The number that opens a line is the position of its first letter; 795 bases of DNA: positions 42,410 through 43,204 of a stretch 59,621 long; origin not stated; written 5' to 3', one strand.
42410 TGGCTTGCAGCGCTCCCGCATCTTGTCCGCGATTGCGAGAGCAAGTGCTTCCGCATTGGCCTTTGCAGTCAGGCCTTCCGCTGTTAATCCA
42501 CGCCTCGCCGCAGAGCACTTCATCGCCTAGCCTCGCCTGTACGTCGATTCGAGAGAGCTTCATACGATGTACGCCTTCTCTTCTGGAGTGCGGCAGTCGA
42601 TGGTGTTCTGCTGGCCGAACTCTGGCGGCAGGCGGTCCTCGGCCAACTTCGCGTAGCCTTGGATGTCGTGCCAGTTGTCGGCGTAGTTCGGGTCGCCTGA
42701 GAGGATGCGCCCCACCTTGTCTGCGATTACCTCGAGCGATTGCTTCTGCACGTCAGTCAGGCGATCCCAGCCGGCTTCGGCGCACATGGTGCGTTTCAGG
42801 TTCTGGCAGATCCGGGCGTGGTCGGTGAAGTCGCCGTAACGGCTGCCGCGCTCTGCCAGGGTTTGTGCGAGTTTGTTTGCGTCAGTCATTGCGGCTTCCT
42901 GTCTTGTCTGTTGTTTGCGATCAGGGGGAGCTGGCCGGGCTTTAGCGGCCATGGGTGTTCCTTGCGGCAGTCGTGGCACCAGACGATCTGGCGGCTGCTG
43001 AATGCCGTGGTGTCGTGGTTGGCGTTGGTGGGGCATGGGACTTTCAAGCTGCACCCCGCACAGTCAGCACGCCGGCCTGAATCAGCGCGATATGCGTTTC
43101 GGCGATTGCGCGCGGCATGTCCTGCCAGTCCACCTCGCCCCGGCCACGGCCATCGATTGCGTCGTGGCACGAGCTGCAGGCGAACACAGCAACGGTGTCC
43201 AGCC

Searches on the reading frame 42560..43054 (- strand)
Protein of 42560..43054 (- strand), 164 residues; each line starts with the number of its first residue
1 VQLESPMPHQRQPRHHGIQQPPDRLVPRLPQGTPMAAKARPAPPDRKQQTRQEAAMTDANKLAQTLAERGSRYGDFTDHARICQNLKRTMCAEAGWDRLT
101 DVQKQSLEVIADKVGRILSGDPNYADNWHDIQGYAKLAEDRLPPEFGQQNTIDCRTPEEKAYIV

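Call 33: search_protein_families(library=pfam, proteins=[window:42560-43054:-], max_evalue=0.001)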
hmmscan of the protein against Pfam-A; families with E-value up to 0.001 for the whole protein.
window:42560-43054:- (164 aa): 1 family
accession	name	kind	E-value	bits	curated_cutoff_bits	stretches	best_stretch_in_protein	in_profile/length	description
PF19905.4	DUF6378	-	3.9e-05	24.3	27.1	1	66-140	11-79/81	Domain of unknown function (DUF6378)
